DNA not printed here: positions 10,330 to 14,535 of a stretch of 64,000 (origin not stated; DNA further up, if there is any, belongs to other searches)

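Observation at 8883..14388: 1302-aa molybdopterin oxidoreductase - unknown domain - Nfu fusion, preceded by a P-loop/DRTGG protein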

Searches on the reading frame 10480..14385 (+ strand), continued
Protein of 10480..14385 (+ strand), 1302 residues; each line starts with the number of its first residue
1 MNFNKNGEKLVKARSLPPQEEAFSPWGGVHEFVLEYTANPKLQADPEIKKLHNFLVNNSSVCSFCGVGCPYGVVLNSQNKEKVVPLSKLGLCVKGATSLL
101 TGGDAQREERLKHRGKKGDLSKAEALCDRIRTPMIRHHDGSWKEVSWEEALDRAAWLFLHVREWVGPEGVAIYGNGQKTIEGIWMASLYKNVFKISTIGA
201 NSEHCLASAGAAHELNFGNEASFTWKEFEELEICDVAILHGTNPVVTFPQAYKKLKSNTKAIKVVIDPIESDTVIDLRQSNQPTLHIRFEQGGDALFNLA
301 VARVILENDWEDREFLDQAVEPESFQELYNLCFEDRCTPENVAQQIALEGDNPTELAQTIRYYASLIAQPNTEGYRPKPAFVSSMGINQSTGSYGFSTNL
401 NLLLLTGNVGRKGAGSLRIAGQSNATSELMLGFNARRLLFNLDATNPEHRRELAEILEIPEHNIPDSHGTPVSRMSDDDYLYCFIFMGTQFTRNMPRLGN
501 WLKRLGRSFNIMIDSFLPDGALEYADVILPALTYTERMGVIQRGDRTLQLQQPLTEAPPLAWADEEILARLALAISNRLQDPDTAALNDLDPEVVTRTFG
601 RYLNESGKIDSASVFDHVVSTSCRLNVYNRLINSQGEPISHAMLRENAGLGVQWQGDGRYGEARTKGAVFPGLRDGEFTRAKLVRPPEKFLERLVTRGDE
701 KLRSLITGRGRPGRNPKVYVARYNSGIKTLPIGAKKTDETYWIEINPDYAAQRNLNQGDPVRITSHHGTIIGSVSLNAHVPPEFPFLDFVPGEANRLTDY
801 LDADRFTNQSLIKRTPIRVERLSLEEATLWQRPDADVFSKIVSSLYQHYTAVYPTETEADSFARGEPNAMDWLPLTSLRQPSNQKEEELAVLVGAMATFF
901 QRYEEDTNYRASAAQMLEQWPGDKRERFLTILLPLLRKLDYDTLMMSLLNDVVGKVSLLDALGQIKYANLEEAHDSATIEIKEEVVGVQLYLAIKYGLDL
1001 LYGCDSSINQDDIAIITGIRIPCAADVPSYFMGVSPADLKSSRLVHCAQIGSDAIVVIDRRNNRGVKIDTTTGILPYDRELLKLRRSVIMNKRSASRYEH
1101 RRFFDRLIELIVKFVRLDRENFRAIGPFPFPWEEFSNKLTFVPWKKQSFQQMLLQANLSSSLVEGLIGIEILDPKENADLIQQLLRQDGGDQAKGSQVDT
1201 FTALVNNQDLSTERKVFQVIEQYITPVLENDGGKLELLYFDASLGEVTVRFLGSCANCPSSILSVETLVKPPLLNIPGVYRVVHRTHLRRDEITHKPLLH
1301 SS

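Call 27: search_protein_families(library=ncbifam, proteins=[L010:8730-9827:+, L032:8369-9406:+, L031:14039-15022:+, L040:3118-4134:-, L023:8405-9718:-, L025:8269-9615:-, L024:8416-9816:-, L022:13785-15734:-], max_evalue=1e-10)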
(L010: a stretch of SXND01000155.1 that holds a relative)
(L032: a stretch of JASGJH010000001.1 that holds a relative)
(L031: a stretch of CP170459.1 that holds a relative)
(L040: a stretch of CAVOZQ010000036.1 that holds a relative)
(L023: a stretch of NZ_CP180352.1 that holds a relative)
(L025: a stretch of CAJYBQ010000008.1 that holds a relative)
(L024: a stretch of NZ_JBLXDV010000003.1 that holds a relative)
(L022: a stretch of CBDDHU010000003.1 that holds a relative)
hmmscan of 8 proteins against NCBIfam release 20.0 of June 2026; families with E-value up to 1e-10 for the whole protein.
L010:8730-9827:+ (366 aa): 171 families (the best 25 are shown)
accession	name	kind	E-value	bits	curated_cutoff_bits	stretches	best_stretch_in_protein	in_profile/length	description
TIGR02982.1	heterocyst_DevA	subfamily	2.3e-97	324.9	295.8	1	9-225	2-219/220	ABC exporter ATP-binding subunit, DevA family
TIGR02211.1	LolD_lipo_ex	equivalog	2.7e-57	193.8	307.75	1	10-226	3-220/221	lipoprotein-releasing ABC transporter ATP-binding protein LolD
TIGR02673.1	FtsE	equivalog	6.7e-55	186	264.85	1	24-223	14-213/214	cell division ATP-binding protein FtsE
NF007826.0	PRK10535.1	equivalog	6.6e-51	173.3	966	1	11-238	7-234/648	macrolide ABC transporter ATP-binding protein/permease MacB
TIGR03608.1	L_ocin_972_ABC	subfamily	4.9e-50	169.9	254.85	1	25-220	11-206/206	putative bacteriocin export ABC transporter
NF038007.1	ABC_ATP_DarD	equivalog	6.1e-50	169.7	375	1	11-225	4-218/218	darobactin export ABC transporter ATP-binding protein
NF008639.0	PRK11629.1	equivalog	2.4e-49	167.9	360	1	11-231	9-230/234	lipoprotein-releasing ABC transporter ATP-binding protein LolD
NF007879.0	PRK10584.1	equivalog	1.6e-45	155.6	336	1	5-226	3-225/228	putative ABC transporter ATP-binding protein YbbA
TIGR02315.1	ABC_phnC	equivalog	2e-44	151.9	266.1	1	12-231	5-230/243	phosphonate ABC transporter ATP-binding protein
NF007027.0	PRK09493.1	equivalog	7.7e-44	149.8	379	1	24-233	13-222/240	glutamine ABC transporter ATP-binding protein GlnQ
TIGR03265.1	PhnT2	equivalog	7.5e-43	147.1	457.7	1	7-228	3-216/353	putative 2-aminoethylphosphonate ABC transporter ATP-binding protein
TIGR00968.1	3a0106s01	subfamily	2e-42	145.3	342.75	1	25-233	13-217/237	sulfate ABC transporter ATP-binding protein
TIGR02314.1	ABC_MetN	equivalog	5.5e-42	144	499.7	1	10-235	3-229/343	methionine ABC transporter ATP-binding protein MetN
NF006987.0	PRK09452.1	equivalog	4.8e-41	140.7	482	1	5-228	14-229/378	spermidine/putrescine ABC transporter ATP-binding protein PotA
TIGR01187.1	potA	subfamily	2.1e-40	138.8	355.6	1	44-227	2-181/325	polyamine ABC transporter ATP-binding protein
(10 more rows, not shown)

L032:8369-9406:+ (346 aa): 153 families (the best 25 are shown)
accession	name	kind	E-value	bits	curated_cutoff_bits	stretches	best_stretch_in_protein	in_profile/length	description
TIGR02673.1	FtsE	equivalog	1e-45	156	264.85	1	27-206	2-181/214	cell division ATP-binding protein FtsE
NF008809.0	PRK11831.1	equivalog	8.3e-42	143.3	441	1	27-205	9-187/270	phospholipid ABC transporter ATP-binding protein MlaF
TIGR03265.1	PhnT2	equivalog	3.9e-39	134.9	457.7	1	26-194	4-166/353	putative 2-aminoethylphosphonate ABC transporter ATP-binding protein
TIGR02314.1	ABC_MetN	equivalog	1.5e-38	132.7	499.7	1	37-210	16-188/343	methionine ABC transporter ATP-binding protein MetN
NF040933.2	ABC_arch_GlcV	equivalog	2.1e-38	132.1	450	1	25-197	1-176/357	glucose ABC transporter ATP-binding protein GlcV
TIGR02211.1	LolD_lipo_ex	equivalog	3.1e-38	131.5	307.75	1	31-207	6-186/221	lipoprotein-releasing ABC transporter ATP-binding protein LolD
TIGR00968.1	3a0106s01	subfamily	9.4e-37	126.8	342.75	1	27-195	1-163/237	sulfate ABC transporter ATP-binding protein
TIGR02315.1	ABC_phnC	equivalog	2.9e-36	125.1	266.1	1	27-206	2-189/243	phosphonate ABC transporter ATP-binding protein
TIGR01166.1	cbiO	subfamily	3.2e-36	124.6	211.8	1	38-202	4-167/190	cobalt ABC transporter, ATP-binding protein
TIGR02982.1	heterocyst_DevA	subfamily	4.9e-36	124.4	295.8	1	36-213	15-192/220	ABC exporter ATP-binding subunit, DevA family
NF040840.2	tungstate_WtpC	equivalog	1.8e-35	122.9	440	1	27-200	2-169/347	tungstate ABC transporter ATP-binding protein WtpC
NF007027.0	PRK09493.1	equivalog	1.1e-34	119.9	379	1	28-199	3-173/240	glutamine ABC transporter ATP-binding protein GlnQ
TIGR03258.1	PhnT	equivalog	1.6e-34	119.6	499.15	1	27-208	9-185/359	2-aminoethylphosphonate ABC transport system ATP-binding subunit PhnT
TIGR01188.1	drrA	subfamily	2.2e-34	119.1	312.45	1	34-206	1-168/302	daunorubicin resistance ABC transporter, ATP-binding protein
NF006987.0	PRK09452.1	equivalog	2.3e-34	118.7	482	1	27-194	18-179/378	spermidine/putrescine ABC transporter ATP-binding protein PotA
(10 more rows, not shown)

L031:14039-15022:+ (328 aa): 168 families (the best 25 are shown)
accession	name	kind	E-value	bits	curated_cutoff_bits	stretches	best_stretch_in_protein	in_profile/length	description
TIGR03522.1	GldA_ABC_ATP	equivalog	7.1e-94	314.6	402.6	1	14-319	3-301/301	gliding motility-associated ABC transporter ATP-binding subunit GldA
TIGR01188.1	drrA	subfamily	7.4e-75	252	312.45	1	21-319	1-301/302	daunorubicin resistance ABC transporter, ATP-binding protein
NF033858.1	ABC2_perm_RbbA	equivalog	1.9e-56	191.6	1050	1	13-238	266-492/909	ribosome-associated ATPase/putative transporter RbbA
TIGR03864.1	PQQ_ABC_ATP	hypoth_equivalog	1.1e-50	172.3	302.25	1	14-235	2-224/236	ABC transporter, ATP-binding subunit, PQQ-dependent alcohol dehydrogenase system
TIGR03740.1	galliderm_ABC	subfamily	2.5e-49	168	309.75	1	15-229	2-210/223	lantibiotic protection ABC transporter ATP-binding subunit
NF010060.0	PRK13537.1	equivalog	1.6e-47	161.9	521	1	12-319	14-308/314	nodulation factor ABC transporter ATP-binding protein NodI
NF010059.0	PRK13536.1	equivalog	6.2e-44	150.1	549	1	13-319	43-336/342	nodulation factor ABC transporter ATP-binding protein NodI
TIGR04406.1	LPS_export_lptB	equivalog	1.4e-42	145.7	240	1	14-231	2-223/239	LPS export ABC transporter ATP-binding protein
TIGR01288.1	nodI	equivalog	5.6e-41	140.5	424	1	14-319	5-297/303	nodulation factor ABC transporter ATP-binding protein NodI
TIGR04520.1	ECF_ATPase_1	equivalog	2.1e-38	132.3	315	1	14-257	1-249/269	energy-coupling factor transporter ATPase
TIGR03375.1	type_I_sec_LssB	subfamily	1.4e-36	126.1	693.1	1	15-233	467-691/696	type I secretion system permease/ATPase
TIGR04521.1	ECF_ATPase_2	equivalog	1.5e-36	125.9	330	1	16-256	8-257/279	energy-coupling factor transporter ATPase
TIGR00968.1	3a0106s01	subfamily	4.3e-36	124.6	342.75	1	14-233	1-221/237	sulfate ABC transporter ATP-binding protein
TIGR02673.1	FtsE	equivalog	2.6e-35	122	264.85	1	13-220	1-214/214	cell division ATP-binding protein FtsE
NF010068.0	PRK13548.1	equivalog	1.4e-34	119.4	261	1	13-231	5-231/261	heme ABC transporter ATP-binding protein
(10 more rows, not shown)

L040:3118-4134:- (339 aa): 155 families (the best 25 are shown)
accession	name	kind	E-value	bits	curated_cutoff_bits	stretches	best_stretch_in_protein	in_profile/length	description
NF008453.0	PRK11308.1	subfamily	1.1e-64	218.8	408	1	40-301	10-271/334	dipeptide ABC transporter ATP-binding protein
NF011659.0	PRK15079.1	equivalog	5.5e-61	206.1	540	1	78-302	52-275/334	murein tripeptide/oligopeptide ABC transporter ATP binding protein OppF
NF007613.0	PRK10261.1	equivalog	7.4e-57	193.1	1077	1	52-303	325-575/623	glutathione ABC transporter ATP-binding protein GsiA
NF043071.1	DppF_dipep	equivalog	5.5e-55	187.1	660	1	53-302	26-273/331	dipeptide ABC transporter ATP-binding subunit DppF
TIGR02769.1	nickel_nikE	equivalog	2.6e-53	181.2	332.55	1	43-301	3-259/265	nickel import ATP-binding protein NikE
NF011713.0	PRK15134.1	equivalog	1.2e-51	175.9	834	1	2-292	242-526/529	microcin C ABC transporter ATP-binding protein YejF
NF043078.1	MMSYN1_0168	equivalog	5.1e-48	164.1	800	1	176-302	479-604/649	oligopeptide ABC transporter ATP-binding protein OppF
TIGR02770.1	nickel_nikD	equivalog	1e-47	162.5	318.7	1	75-293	11-227/230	nickel import ATP-binding protein NikD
NF007739.0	PRK10419.1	subfamily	1.5e-47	162.4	354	1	43-292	4-251/268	nickel ABC transporter ATP-binding protein NikE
NF047576.1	opine_ATP_CntF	equivalog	2.2e-46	158.3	385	1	65-293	21-251/264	staphylopine uptake ABC transporter ATP-binding protein CntF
NF047578.1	opine_ATP_CntD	equivalog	5.4e-46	157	380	1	66-294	22-252/266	staphylopine uptake ABC transporter ATP-binding protein CntD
NF011692.0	PRK15112.1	equivalog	8.4e-46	156.7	452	1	47-294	10-253/269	putrescine export ABC transporter ATP-binding protein SapF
NF008246.0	PRK11022.1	equivalog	7.2e-45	153.5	541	1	63-296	22-258/326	dipeptide ABC transporter ATP-binding protein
TIGR01187.1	potA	subfamily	1.6e-41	142.5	355.6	1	81-295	1-204/325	polyamine ABC transporter ATP-binding protein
NF007010.1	PRK09473.1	subfamily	1.8e-41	141.9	575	1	78-300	33-259/318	oligopeptide ABC transporter ATP-binding protein OppD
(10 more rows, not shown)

L023:8405-9718:- (438 aa): 8 families
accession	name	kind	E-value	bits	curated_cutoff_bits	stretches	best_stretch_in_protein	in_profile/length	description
TIGR01125.1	TIGR01125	equivalog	6.8e-168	559.2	356.95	1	7-434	1-431/432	30S ribosomal protein S12 methylthiotransferase RimO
TIGR00089.1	TIGR00089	subfamily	2.2e-97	326.6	251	1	7-435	1-429/429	MiaB/RimO family radical SAM methylthiotransferase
TIGR01579.1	MiaB-like-C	equivalog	6.9e-61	206.7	357.05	1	10-394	1-390/416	tRNA (N(6)-L-threonylcarbamoyladenosine(37)-C(2))-methylthiotransferase MtaB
TIGR01574.1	miaB-methiolase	equivalog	9.9e-60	202.8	355.3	1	10-435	4-434/437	tRNA (N6-isopentenyl adenosine(37)-C2)-methylthiotransferase MiaB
TIGR01578.1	MiaB-like-B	hypoth_equivalog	6.2e-59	199.8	314.7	1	10-435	4-418/421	tRNA (N(6)-L-threonylcarbamoyladenosine(37)-C(2))-methylthiotransferase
NF010916.0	PRK14336.1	equivalog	3.2e-37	128.3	606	1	6-437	2-412/418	tRNA (N6-isopentenyl adenosine(37)-C2)-methylthiotransferase MiaB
TIGR04014.1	B12_SAM_MJ_0865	equivalog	1e-15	57.5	360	1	139-351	161-364/434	methyl-coenzyme M reductase glutamine C-methyltransferase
TIGR04013.1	B12_SAM_MJ_1487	hypoth_equivalog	2.2e-13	49.8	251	1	118-353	131-366/382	TIGR04013 family B12-binding domain/radical SAM domain-containing protein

L025:8269-9615:- (449 aa): 8 families
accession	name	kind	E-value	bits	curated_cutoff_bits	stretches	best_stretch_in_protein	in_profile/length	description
TIGR01125.1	TIGR01125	equivalog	5.5e-170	566.1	356.95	1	18-446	1-432/432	30S ribosomal protein S12 methylthiotransferase RimO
TIGR00089.1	TIGR00089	subfamily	6.6e-99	331.6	251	1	18-446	1-429/429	MiaB/RimO family radical SAM methylthiotransferase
TIGR01574.1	miaB-methiolase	equivalog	6.1e-63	213.4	355.3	1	21-449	4-437/437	tRNA (N6-isopentenyl adenosine(37)-C2)-methylthiotransferase MiaB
TIGR01578.1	MiaB-like-B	hypoth_equivalog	1.2e-60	205.5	314.7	1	21-449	4-421/421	tRNA (N(6)-L-threonylcarbamoyladenosine(37)-C(2))-methylthiotransferase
TIGR01579.1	MiaB-like-C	equivalog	3.4e-59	201.2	357.05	1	21-404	1-389/416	tRNA (N(6)-L-threonylcarbamoyladenosine(37)-C(2))-methylthiotransferase MtaB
NF010916.0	PRK14336.1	equivalog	1.7e-43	149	606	1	17-449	2-413/418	tRNA (N6-isopentenyl adenosine(37)-C2)-methylthiotransferase MiaB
TIGR04014.1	B12_SAM_MJ_0865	equivalog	7.2e-16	58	360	1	150-362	161-364/434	methyl-coenzyme M reductase glutamine C-methyltransferase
TIGR04013.1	B12_SAM_MJ_1487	hypoth_equivalog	1.2e-12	47.4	251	1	147-364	149-366/382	TIGR04013 family B12-binding domain/radical SAM domain-containing protein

L024:8416-9816:- (467 aa): 8 families
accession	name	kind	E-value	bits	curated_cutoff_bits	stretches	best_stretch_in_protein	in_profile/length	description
TIGR01125.1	TIGR01125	equivalog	2.6e-168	560.6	356.95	1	36-463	1-431/432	30S ribosomal protein S12 methylthiotransferase RimO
TIGR00089.1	TIGR00089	subfamily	1.6e-97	327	251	1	36-464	1-429/429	MiaB/RimO family radical SAM methylthiotransferase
TIGR01579.1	MiaB-like-C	equivalog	1.7e-60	205.5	357.05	1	39-422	1-389/416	tRNA (N(6)-L-threonylcarbamoyladenosine(37)-C(2))-methylthiotransferase MtaB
TIGR01574.1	miaB-methiolase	equivalog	3.4e-60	204.3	355.3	1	39-463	4-433/437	tRNA (N6-isopentenyl adenosine(37)-C2)-methylthiotransferase MiaB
TIGR01578.1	MiaB-like-B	hypoth_equivalog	3.2e-59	200.8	314.7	1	39-460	4-414/421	tRNA (N(6)-L-threonylcarbamoyladenosine(37)-C(2))-methylthiotransferase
NF010916.0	PRK14336.1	equivalog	4.8e-38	131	606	1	35-465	2-411/418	tRNA (N6-isopentenyl adenosine(37)-C2)-methylthiotransferase MiaB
TIGR04014.1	B12_SAM_MJ_0865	equivalog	6.2e-15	54.9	360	1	168-379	161-363/434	methyl-coenzyme M reductase glutamine C-methyltransferase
TIGR04013.1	B12_SAM_MJ_1487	hypoth_equivalog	5.2e-14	51.9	251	0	164-228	148-214/382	TIGR04013 family B12-binding domain/radical SAM domain-containing protein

L022:13785-15734:- (650 aa): 164 families (the best 25 are shown)
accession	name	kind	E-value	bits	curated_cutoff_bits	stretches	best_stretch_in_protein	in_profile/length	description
TIGR02203.1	MsbA_lipidA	equivalog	5.9e-119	398.1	602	1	71-628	13-569/572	lipid A export permease/ATP-binding protein MsbA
NF010178.0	PRK13657.1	equivalog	8.3e-106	354.7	733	1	73-635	23-577/588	glucan ABC transporter ATP-binding protein/ permease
TIGR02204.1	MsbA_rel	hypoth_equivalog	7.9e-103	345.1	780.4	1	71-626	17-573/576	ABC transporter, permease/ATP-binding protein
NF052233.1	CphA_assoc_ABC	equivalog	3.8e-100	336.4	880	1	99-635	216-750/766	cyanophycin metabolism-associated ABC transporter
NF045513.1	HepA_fam_ABC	equivalog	4.6e-97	325.9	725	1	108-628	93-609/610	heterocyst formation ABC transporter subunit HepA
NF008381.0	PRK11176.1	equivalog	1.9e-96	323.8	867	1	74-628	27-579/582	lipid A ABC transporter ATP-binding protein/permease MsbA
TIGR01846.1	type_I_sec_HlyB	subfamily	1.2e-95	321.3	725.55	1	115-629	181-693/694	type I secretion system permease/ATPase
TIGR03796.1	NHLM_micro_ABC1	equivalog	8e-93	311.9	853.3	1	85-624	167-708/710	NHLP family bacteriocin export ABC transporter peptidase/permease/ATPase subunit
TIGR00958.1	3a01208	subfamily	8.6e-92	308.6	874.6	1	47-624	147-710/711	antigen peptide transporter 2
TIGR03375.1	type_I_sec_LssB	subfamily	3.2e-81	273.6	693.1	1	105-616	184-690/696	type I secretion system permease/ATPase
TIGR03797.1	NHLM_micro_ABC2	equivalog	9.3e-81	272.3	709.4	1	102-628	167-685/686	NHLP bacteriocin export ABC transporter permease/ATPase subunit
TIGR02857.1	CydD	equivalog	1.2e-76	258.8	435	1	75-600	4-529/529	thiol reductant ABC exporter subunit CydD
TIGR01192.1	chvA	subfamily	2.3e-76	257.7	585.4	1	89-628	36-570/585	glucan export ABC transporter ATP-binding protein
NF000475.1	tet_ABC_46_B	exception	3e-72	244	1250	1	306-630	256-576/578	tetracycline efflux ABC transporter Tet(46) subunit B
NF008056.1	PRK10790.1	equivalog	5.5e-71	239.8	746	1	76-633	27-580/584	SmdB family multidrug efflux ABC transporter permease/ATP-binding protein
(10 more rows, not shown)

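Call 47: search_protein_families(library=pfam, alignment_id=A4, max_evalue=0.00001)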
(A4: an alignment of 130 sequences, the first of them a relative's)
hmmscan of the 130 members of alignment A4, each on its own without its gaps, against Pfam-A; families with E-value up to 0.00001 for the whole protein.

A. member 1, L005:66-1349:+ (428 aa): 2 families
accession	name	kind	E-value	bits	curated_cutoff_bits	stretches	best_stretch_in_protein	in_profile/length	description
PF00015.26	MCPsignal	-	3.5e-17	63.2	34.6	1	235-390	16-171/172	Methyl-accepting chemotaxis protein (MCP) signalling domain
PF01590.32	GAF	-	3.7e-09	37.7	22.4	1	10-68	77-133/133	GAF domain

B. families by the number of members that match (of 130 scanned): 121 families (the first 25 are shown)
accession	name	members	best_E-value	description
PF00005.33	ABC_tran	6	2.2e-62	ABC transporter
PF13304.12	AAA_21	3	6.4e-24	AAA domain, putative AbiEii toxin, Type IV TA system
PF18693.7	TRAM_2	3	6.4e-24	TRAM domain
PF04055.27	Radical_SAM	3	1.5e-23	Radical SAM superfamily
PF00919.26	UPF0004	3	2.6e-19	Uncharacterized protein family UPF0004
PF08984.16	DUF1858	3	2.9e-16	Domain of unknown function (DUF1858)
PF00361.26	Proton_antipo_M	2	3.8e-64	NADH:quinone oxidoreductase/Mrp antiporter, TM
PF13416.11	SBP_bac_8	2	7.7e-35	Bacterial extracellular solute-binding protein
PF01547.30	SBP_bac_1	2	4.5e-30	Bacterial extracellular solute-binding protein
PF09084.16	NMT1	2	2.4e-28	NMT1/THI5 like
PF13442.11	Cytochrome_CBB3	2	1.2e-26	Cytochrome C oxidase, cbb3-type, subunit III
PF02518.31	HATPase_c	2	6e-21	Histidine kinase-, DNA gyrase B-, and HSP90-like ATPase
PF13437.12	HlyD_3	2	2.6e-20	HlyD family secretion protein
PF16576.10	HlyD_D23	2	3.7e-19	Barrel-sandwich domain of CusB or HlyD membrane-fusion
PF13412.12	HTH_24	2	1.1e-18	Winged helix-turn-helix DNA-binding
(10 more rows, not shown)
